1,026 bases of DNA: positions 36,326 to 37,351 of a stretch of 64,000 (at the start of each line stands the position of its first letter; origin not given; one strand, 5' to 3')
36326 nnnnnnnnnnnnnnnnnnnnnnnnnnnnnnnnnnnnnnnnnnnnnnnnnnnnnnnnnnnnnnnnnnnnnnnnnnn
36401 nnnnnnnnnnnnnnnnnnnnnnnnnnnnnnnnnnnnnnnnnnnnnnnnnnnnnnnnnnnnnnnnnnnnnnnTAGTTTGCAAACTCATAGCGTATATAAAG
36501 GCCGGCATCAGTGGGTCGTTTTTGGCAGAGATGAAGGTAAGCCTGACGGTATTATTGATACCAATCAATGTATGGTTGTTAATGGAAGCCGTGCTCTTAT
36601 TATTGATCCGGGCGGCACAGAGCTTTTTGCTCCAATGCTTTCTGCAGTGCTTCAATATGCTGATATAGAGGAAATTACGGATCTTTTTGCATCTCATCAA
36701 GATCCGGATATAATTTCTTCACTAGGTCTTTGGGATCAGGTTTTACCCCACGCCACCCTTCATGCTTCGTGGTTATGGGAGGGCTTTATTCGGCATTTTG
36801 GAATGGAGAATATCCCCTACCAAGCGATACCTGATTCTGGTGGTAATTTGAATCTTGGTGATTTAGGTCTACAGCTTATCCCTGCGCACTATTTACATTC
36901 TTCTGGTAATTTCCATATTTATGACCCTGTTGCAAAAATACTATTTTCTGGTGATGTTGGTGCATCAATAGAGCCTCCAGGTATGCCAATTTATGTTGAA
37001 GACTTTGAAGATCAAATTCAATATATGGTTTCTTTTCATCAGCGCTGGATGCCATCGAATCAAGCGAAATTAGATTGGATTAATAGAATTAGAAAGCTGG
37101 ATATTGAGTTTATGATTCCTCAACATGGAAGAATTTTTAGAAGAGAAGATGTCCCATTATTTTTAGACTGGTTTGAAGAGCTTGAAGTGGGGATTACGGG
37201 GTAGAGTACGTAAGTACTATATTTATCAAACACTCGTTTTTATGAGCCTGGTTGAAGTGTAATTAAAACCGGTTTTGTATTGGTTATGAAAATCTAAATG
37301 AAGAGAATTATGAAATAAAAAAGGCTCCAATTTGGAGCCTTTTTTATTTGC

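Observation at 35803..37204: Sensor-less, degenerate chemoreceptor-like coiled coil translationally coupled to a flavodiiron/MBL-like metalloprotein (ODP-type sensor pair?)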

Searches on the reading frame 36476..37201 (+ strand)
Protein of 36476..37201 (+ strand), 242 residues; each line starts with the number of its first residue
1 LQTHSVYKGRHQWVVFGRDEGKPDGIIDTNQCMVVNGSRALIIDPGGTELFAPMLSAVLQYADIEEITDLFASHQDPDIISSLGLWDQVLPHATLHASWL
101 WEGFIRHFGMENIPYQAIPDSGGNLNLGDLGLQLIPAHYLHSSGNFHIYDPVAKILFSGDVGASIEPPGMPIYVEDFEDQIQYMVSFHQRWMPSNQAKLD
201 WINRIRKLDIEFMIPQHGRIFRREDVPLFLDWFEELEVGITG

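Call 3: search_protein_families(library=pfam, proteins=[window:36476-37201:+], max_evalue=1)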
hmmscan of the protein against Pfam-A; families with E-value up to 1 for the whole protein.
window:36476-37201:+ (242 aa): 2 families
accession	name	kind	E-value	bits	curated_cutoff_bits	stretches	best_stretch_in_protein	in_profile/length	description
PF19583.5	ODP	-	1.2e-71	241.1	27.2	1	27-218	1-194/194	ODP family beta lactamase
PF00753.33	Lactamase_B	-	1.9e-20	74.1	22.7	1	32-217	8-196/196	Metallo-beta-lactamase superfamily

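Call 4: search_protein_families(library=ncbifam, proteins=[window:36476-37201:+], max_evalue=1)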
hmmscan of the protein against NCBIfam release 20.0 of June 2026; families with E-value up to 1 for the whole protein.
window:36476-37201:+ (242 aa): 4 families
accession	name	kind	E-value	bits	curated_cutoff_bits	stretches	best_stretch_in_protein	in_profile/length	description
TIGR04558.1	SoxH_rel_PQQ_1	hypoth_equivalog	5.4e-06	25.7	300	1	29-80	34-85/285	quinoprotein relay system zinc metallohydrolase 1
TIGR04559.1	SoxH_rel_PQQ_2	hypoth_equivalog_domain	0.0003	20.3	280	1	122-161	138-177/283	quinoprotein relay system zinc metallohydrolase 2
NF008887.0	PRK11921.1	equivalog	0.0014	17.5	635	1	34-226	39-234/396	anaerobic nitric oxide reductase flavorubredoxin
NF000443.2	blaTMB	exception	0.067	12.5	550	1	18-180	41-195/245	TMB family subclass B1 metallo-beta-lactamase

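Call 5: search_solved_structures(query=window:36476-37201:+, max_evalue=1, show_alignments=3)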
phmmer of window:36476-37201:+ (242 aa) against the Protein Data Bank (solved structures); distinct sequences matched with E-value up to 1: 18.
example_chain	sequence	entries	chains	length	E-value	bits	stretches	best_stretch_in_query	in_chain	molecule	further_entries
6qrq_B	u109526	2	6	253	1.4e-59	205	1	8-240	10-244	Oxygen-binding diiron protein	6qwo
6qnm_A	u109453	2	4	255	6.8e-50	173.2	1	10-239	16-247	OXYGEN-BINDING DI-IRON PROTEIN | Uncharacterized protein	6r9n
4dik_A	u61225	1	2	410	0.0013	21.5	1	23-227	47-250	FLAVOPROTEIN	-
4dil_A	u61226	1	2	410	0.0026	20.6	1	23-227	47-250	FLAVOPROTEIN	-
5v8s_A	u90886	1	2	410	0.0026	20.6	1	23-227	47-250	Flavoprotein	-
1vme_A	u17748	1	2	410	0.0026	20.5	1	23-227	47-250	Flavoprotein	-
8zu4_A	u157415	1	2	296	0.03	17.1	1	33-98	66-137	Methyl parathion hydrolase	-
1p9e_A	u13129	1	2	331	0.048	16.4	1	33-98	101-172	Methyl Parathion Hydrolase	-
8zu5_A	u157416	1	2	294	0.049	16.4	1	33-98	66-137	Methyl parathion hydrolase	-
5mmd_E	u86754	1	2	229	0.056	16.2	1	20-173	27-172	Metallo-beta-lactamase 1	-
5hif_A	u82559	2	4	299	0.058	16.1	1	29-98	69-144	reconstructed lactonase ancestor, Anc1-MPH | dihydrocoumarin hydrolase, AncDHCH1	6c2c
2q9u_A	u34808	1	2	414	0.094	15.4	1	54-160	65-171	A-type flavoprotein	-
1v4b_A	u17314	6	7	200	0.35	13.6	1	14-73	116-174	NADH-azoreductase, FMN-dependent | Azo Reductase | FMN-dependent NADH-azoreductase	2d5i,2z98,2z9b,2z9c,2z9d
1tik_A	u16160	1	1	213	0.39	13.4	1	14-73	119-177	Acyl carrier protein phosphodiesterase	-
7n2x_A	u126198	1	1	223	0.41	13.3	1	14-73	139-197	FMN-dependent NADH:quinone oxidoreductase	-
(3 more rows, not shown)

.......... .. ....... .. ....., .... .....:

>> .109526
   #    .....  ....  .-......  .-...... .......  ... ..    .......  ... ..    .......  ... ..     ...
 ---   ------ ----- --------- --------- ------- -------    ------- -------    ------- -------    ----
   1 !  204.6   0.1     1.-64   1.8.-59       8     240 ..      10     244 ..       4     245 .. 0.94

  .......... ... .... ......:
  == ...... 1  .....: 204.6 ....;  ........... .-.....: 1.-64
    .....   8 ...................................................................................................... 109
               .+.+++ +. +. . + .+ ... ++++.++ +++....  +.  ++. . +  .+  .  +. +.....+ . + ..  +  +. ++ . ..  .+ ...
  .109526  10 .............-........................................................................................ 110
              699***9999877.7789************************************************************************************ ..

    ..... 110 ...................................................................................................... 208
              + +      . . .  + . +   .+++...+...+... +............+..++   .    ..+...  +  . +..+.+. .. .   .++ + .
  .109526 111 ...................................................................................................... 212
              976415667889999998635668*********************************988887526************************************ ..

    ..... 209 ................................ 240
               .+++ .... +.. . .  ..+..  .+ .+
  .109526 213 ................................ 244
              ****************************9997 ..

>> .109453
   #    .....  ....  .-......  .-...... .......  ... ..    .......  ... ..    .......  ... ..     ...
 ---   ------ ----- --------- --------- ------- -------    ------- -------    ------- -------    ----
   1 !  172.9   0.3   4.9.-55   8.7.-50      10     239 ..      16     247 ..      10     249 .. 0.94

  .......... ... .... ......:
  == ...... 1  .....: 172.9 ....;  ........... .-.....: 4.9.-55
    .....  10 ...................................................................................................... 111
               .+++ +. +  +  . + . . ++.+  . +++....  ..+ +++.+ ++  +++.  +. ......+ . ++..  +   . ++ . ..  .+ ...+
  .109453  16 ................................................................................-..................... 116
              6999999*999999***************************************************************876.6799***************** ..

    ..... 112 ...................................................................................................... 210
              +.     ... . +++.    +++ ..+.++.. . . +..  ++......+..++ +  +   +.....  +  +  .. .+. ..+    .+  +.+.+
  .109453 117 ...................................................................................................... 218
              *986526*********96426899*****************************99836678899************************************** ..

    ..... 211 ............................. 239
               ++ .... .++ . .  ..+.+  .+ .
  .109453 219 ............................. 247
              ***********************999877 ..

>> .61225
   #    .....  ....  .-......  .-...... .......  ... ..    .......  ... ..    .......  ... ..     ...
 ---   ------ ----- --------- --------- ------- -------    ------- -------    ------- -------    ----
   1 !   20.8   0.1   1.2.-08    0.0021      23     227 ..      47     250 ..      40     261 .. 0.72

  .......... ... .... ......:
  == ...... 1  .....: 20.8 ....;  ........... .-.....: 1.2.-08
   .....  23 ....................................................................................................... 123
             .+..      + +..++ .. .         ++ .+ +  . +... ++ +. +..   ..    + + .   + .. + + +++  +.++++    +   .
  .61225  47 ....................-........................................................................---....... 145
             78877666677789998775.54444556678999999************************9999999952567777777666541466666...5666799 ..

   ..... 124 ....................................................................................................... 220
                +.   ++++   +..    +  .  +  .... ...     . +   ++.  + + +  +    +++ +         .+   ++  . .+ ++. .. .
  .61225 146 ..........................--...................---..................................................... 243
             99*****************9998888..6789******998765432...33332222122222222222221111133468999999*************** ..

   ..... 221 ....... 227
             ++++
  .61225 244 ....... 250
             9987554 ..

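Call 42: find_homologous_proteins(query=window:36476-37201:+, max_evalue=1e-10)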
Query window:36476-37201:+ (242 aa): 4326 proteins with E <= 1e-10 among 4472 candidates; the best 120 are listed.
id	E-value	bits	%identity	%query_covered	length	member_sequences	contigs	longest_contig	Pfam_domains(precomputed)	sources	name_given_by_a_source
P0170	4.2e-144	497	84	100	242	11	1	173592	PF19583.6,PF00753.34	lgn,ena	-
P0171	7.1e-141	486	82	100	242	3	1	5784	PF19583.6,PF00753.34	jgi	-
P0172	9.2e-135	466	78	100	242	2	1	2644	PF19583.6,PF00753.34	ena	-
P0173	3.6e-134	464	79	100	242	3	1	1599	PF19583.6,PF00753.34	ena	-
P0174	6.5e-134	463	79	100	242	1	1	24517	PF19583.6,PF00753.34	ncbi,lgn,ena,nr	ncbi:MAG: MBL fold metallo-hydrolase [Pseudomonadales bacterium]|nr:MBL fold metallo-hydrolase [Pseu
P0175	1.7e-115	403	70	100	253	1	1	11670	PF19583.6,PF00753.34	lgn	-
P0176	5.9e-115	401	68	100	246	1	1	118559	PF19583.6,PF00753.34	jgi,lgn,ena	-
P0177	2.1e-114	399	70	100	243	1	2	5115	PF19583.6,PF00753.34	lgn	-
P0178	1.6e-113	397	68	100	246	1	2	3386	PF19583.6,PF00753.34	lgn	-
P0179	1.9e-113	396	68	100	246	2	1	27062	PF19583.6,PF00753.34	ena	-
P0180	2.8e-113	396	67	100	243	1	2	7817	PF19583.6,PF00753.34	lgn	-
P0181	2.9e-113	396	67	100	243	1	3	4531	PF19583.6,PF00753.34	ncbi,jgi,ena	-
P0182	3.0e-113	396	68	100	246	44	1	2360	PF19583.6,PF00753.34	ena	-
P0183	3.2e-113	396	68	99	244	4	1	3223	PF19583.6,PF00753.34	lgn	-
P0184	5.2e-113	395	68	100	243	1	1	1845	PF19583.6,PF00753.34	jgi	jgi:flavorubredoxin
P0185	6.8e-113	395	66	100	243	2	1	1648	PF19583.6,PF00753.34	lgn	-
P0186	1.0e-112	394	67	100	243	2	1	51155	PF19583.6,PF00753.34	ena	-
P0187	1.3e-112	394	67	100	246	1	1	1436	PF19583.6,PF00753.34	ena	-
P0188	1.4e-112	393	67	100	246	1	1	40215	PF19583.6,PF00753.34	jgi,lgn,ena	-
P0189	2.1e-112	393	68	100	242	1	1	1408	PF19583.6,PF00753.34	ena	-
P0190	2.4e-112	393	65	100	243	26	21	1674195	PF19583.6,PF00753.34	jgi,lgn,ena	jgi:flavorubredoxin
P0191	2.8e-112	393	66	100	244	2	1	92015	PF19583.6,PF00753.34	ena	-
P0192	3.1e-112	392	68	100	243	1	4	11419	PF19583.6,PF00753.34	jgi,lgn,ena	-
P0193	3.2e-112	392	69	99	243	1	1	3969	PF19583.6,PF00753.34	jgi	jgi:flavorubredoxin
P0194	3.5e-112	392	68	99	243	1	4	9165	PF19583.6,PF00753.34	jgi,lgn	jgi:flavorubredoxin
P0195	3.5e-112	392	68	99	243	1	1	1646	PF19583.6,PF00753.34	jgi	jgi:flavorubredoxin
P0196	3.7e-112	392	67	99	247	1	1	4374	PF19583.6,PF00753.34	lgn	-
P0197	3.7e-112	392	68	100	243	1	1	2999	PF19583.6,PF00753.34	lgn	-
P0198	4.1e-112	392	68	100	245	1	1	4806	PF19583.6,PF00753.34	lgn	-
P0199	4.1e-112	392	67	100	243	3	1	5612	PF19583.6,PF00753.34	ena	-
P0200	4.3e-112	392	67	100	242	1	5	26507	PF19583.6,PF00753.34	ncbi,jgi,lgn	jgi:flavorubredoxin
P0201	5.0e-112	392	68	99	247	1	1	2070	PF19583.6,PF00753.34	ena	-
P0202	5.2e-112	392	67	100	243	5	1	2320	PF19583.6,PF00753.34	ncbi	-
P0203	5.5e-112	392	68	100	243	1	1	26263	PF19583.6,PF00753.34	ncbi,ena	-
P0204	5.7e-112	391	69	100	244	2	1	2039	PF19583.6,PF00753.34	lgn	-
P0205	9.4e-112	391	67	100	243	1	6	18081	PF19583.6,PF00753.34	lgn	-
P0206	9.8e-112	391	69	100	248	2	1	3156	PF19583.6,PF00753.34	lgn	-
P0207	9.8e-112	391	67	100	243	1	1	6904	PF19583.6,PF00753.34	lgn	-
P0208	1.0e-111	391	67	100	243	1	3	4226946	PF19583.6,PF00753.34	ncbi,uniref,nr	ncbi:MBL fold metallo-hydrolase [Alkalimarinus sediminis]|uniref:FprA family A-type flavoprotein n=1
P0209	1.2e-111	390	67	100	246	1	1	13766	PF19583.6,PF00753.34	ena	-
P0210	1.3e-111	390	69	95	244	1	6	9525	PF19583.6,PF00753.34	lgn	-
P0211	1.3e-111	390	68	100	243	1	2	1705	PF19583.6,PF00753.34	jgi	-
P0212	1.3e-111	390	67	99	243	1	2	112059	PF19583.6,PF00753.34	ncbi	-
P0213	1.5e-111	390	67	99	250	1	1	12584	PF19583.6,PF00753.34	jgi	jgi:flavorubredoxin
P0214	1.6e-111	390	67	100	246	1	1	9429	PF19583.6,PF00753.34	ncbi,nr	ncbi:MAG: MBL fold metallo-hydrolase [Pseudomonadales bacterium]|nr:MBL fold metallo-hydrolase [Pseu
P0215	1.7e-111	390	66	100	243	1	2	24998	PF19583.6,PF00753.34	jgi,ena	-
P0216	1.7e-111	390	66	100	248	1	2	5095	PF19583.6,PF00753.34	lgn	-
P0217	2.4e-111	389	66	100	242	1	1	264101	PF19583.6,PF00753.34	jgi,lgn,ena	-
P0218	3.0e-111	389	68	99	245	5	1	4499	PF19583.6,PF00753.34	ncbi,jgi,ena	jgi:flavorubredoxin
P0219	3.1e-111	389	68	99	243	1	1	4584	PF19583.6,PF00753.34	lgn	-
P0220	3.3e-111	389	67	99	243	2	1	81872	PF19583.6,PF00753.34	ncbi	-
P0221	3.9e-111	389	67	100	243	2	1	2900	PF19583.6,PF00753.34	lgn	-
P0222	4.5e-111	389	66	100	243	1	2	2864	PF19583.6,PF00753.34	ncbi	-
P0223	4.6e-111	389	66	100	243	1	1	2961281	PF19583.6,PF00753.34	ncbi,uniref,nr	ncbi:MBL fold metallo-hydrolase [Thiohalobacter sp. IOR34]|uniref:MBL fold metallo-hydrolase n=1 Tax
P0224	4.6e-111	389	66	100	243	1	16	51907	PF19583.6,PF00753.34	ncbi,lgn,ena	-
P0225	4.9e-111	388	66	100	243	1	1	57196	PF19583.6,PF00753.34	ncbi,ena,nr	ncbi:MAG: flavoprotein [Bermanella sp.]|nr:flavoprotein [Bermanella sp.]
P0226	5.6e-111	388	67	100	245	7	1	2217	PF19583.6,PF00753.34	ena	-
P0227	5.8e-111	388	66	99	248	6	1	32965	PF19583.6,PF00753.34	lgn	-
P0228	6.1e-111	388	67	100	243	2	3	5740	PF19583.6,PF00753.34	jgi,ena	-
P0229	6.6e-111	388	67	100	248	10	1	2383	PF19583.6,PF00753.34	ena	-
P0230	6.7e-111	388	67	99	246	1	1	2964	PF19583.6,PF00753.34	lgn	-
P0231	7.4e-111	388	66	100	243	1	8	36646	PF19583.6,PF00753.34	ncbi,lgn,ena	ncbi:MAG: MBL fold metallo-hydrolase [Bermanella sp.]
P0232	7.4e-111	388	66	100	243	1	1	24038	PF19583.6,PF00753.34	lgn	-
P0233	7.5e-111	388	66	100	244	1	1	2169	PF19583.6,PF00753.34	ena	-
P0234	7.7e-111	388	66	100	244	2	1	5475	PF19583.6,PF00753.34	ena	-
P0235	7.7e-111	388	66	100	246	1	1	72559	PF19583.6,PF00753.34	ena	-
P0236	7.8e-111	388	66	100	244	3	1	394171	PF19583.6,PF00753.34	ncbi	-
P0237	8.3e-111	388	64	100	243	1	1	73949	PF19583.6,PF00753.34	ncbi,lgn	-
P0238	9.0e-111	388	66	100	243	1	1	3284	PF19583.6,PF00753.34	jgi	-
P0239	9.5e-111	387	68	99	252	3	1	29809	PF19583.6,PF00753.34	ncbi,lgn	-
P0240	9.5e-111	387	66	100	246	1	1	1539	PF19583.6,PF00753.34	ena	-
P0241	9.6e-111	387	67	99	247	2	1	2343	PF19583.6,PF00753.34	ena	-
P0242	9.7e-111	387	66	100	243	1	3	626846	PF19583.6,PF00753.34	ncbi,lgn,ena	-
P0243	1.2e-110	387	66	100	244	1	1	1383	PF19583.6,PF00753.34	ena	-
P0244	1.2e-110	387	66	100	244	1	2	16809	PF19583.6,PF00753.34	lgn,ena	-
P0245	1.2e-110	387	68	99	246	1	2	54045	PF19583.6,PF00753.34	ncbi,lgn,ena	-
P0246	1.2e-110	387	67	100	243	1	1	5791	PF19583.6,PF00753.34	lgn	-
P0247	1.4e-110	387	67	100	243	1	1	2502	PF19583.6,PF00753.34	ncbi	-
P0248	1.4e-110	387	65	100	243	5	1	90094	PF19583.6,PF00753.34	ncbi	-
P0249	1.5e-110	387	66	100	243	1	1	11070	PF19583.6,PF00753.34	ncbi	-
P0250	1.7e-110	387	66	100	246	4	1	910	PF19583.6,PF00753.34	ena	-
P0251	1.8e-110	387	66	100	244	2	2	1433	PF19583.6,PF00753.34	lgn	-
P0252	1.8e-110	387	67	100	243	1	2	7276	PF19583.6,PF00753.34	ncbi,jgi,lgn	jgi:flavorubredoxin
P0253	2.0e-110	386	66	100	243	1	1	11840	PF19583.6,PF00753.34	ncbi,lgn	-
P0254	2.0e-110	386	67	99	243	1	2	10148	PF19583.6,PF00753.34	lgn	-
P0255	2.0e-110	386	66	100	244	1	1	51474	PF19583.6,PF00753.34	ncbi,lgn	-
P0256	2.0e-110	386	66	100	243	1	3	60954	PF19583.6,PF00753.34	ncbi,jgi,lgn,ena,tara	tara:strand:+ start:2526 stop:3257 length:732 start_codon:yes stop_codon:yes gene_type:complete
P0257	2.0e-110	386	68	99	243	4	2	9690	PF19583.6,PF00753.34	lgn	-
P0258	2.0e-110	386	66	100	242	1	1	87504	PF19583.6,PF00753.34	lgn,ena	-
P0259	2.1e-110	386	67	100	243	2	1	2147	PF19583.6,PF00753.34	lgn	-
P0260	2.3e-110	386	66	100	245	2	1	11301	PF19583.6,PF00753.34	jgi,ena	-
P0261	2.4e-110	386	66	100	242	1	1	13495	PF19583.6,PF00753.34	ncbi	-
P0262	2.5e-110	386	66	100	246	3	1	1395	PF19583.6,PF00753.34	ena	-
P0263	2.6e-110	386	65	100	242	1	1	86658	PF19583.6,PF00753.34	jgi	-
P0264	2.7e-110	386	66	100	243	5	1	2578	PF19583.6,PF00753.34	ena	-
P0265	2.8e-110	386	66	100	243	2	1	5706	PF19583.6,PF00753.34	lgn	-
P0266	2.8e-110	386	66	100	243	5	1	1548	PF19583.6,PF00753.34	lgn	-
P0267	2.8e-110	386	67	100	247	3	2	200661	PF19583.6,PF00753.34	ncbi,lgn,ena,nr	ncbi:MAG: MBL fold metallo-hydrolase [Sulfuriflexus sp.]|nr:MBL fold metallo-hydrolase [Sulfuriflexu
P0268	3.1e-110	386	66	100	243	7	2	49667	PF19583.6,PF00753.34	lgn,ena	-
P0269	3.2e-110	386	66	100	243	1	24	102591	PF19583.6,PF00753.34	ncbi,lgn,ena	ncbi:MAG: MBL fold metallo-hydrolase [Bermanella sp.]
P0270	3.3e-110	386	67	100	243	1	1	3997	PF19583.6,PF00753.34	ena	-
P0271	3.3e-110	386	67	100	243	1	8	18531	PF19583.6,PF00753.34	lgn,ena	-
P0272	3.6e-110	386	67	99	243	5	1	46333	PF19583.6,PF00753.34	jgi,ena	-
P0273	3.9e-110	385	66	100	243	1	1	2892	PF19583.6,PF00753.34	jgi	jgi:flavorubredoxin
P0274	4.5e-110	385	66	100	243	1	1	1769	PF19583.6,PF00753.34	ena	-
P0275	4.5e-110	385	67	100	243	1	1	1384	PF19583.6,PF00753.34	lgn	-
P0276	4.5e-110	385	66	100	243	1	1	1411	PF19583.6,PF00753.34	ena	-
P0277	4.6e-110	385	65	100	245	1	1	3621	PF19583.6,PF00753.34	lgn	-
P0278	4.7e-110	385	67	100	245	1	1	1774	PF19583.6,PF00753.34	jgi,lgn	jgi:flavorubredoxin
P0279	4.7e-110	385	70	94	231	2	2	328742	PF19583.6,PF00753.34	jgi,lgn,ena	-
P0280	4.7e-110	385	68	99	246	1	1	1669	PF19583.6,PF00753.34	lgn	-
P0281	5.9e-110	385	65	100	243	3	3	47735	PF19583.6,PF00753.34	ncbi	-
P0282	6.4e-110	385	67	99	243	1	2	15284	PF19583.6,PF00753.34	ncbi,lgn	-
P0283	6.7e-110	385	65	100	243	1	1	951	PF19583.6,PF00753.34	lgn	-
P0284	6.9e-110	385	67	100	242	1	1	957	PF19583.6,PF00753.34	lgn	-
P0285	7.5e-110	385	69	97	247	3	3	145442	PF19583.6,PF00753.34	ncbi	ncbi:MAG: MBL fold metallo-hydrolase [Cellvibrionaceae bacterium]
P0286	7.7e-110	385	66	99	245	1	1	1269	PF19583.6,PF00753.34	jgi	jgi:flavorubredoxin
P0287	7.8e-110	384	66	100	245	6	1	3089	PF19583.6,PF00753.34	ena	-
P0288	7.9e-110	384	66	100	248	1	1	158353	PF19583.6,PF00753.34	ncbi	-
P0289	8.0e-110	384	66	100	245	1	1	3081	PF19583.6,PF00753.34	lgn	-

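Call 46: find_encoding_contigs(protein=P0208, flank=6000, max_places=1)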
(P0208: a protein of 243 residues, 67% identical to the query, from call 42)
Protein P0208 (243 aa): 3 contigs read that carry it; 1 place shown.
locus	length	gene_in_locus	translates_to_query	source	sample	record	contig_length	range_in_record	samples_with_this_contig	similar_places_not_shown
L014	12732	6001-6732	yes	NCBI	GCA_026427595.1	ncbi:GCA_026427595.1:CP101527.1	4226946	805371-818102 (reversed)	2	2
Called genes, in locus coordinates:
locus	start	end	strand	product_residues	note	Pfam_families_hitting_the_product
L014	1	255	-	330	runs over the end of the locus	PF00291:PALP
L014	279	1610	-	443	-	-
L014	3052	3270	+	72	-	-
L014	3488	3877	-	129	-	-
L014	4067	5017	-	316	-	PF11008:DUF2846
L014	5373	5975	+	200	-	-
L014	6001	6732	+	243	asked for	PF00753:Lactamase_B, PF19583:ODP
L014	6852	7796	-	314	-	PF02770:Acyl-CoA_dh_M (weak)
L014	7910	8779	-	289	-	-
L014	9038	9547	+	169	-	PF00731:AIRC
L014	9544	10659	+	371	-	PF22660:RS_preATP-grasp-like, PF13549:ATP-grasp_5 (weak), PF01071:GARS_A (faint), PF02222:ATP-grasp, PF02786:CPSase_L_D2 (faint), PF17769:PurK_C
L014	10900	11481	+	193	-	PF00081:Sod_Fe_N, PF02777:Sod_Fe_C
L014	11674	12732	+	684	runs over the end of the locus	PF00990:GGDEF, PF00563:EAL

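Call 47: find_encoding_contigs(protein=P0223, flank=6000, max_places=1)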
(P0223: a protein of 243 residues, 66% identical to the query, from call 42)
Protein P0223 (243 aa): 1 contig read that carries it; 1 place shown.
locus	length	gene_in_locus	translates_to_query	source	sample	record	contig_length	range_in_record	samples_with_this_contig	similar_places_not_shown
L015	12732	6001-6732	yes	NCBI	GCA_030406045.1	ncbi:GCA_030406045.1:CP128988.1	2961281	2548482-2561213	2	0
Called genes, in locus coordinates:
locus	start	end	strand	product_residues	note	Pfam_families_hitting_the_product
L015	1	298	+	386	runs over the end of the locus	PF04389:Peptidase_M28 (weak), PF01546:Peptidase_M20, PF07687:M20_dimer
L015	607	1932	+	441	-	PF00696:AA_kinase, PF00583:Acetyltransf_1, PF13673:Acetyltransf_10, PF13508:Acetyltransf_7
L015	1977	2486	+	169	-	PF16694:Cytochrome_P460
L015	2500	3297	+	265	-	PF00149:Metallophos, PF12850:Metallophos_2 (faint)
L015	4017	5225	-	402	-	PF05977:MFS_3, PF07690:MFS_1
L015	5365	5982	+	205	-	PF00015:MCPsignal (faint)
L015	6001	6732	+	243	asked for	PF00753:Lactamase_B, PF19583:ODP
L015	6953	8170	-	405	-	PF28597:T2SSF_N, PF00482:T2SSF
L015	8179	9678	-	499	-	PF22341:GSPE_N1E, PF13401:AAA_22 (faint), PF00437:T2SSE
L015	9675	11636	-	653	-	PF21305:type_II_gspD_N0, PF03958:Secretin_N, PF00263:Secretin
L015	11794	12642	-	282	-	PF11356:T2SSC, PF17820:PDZ_6 (faint)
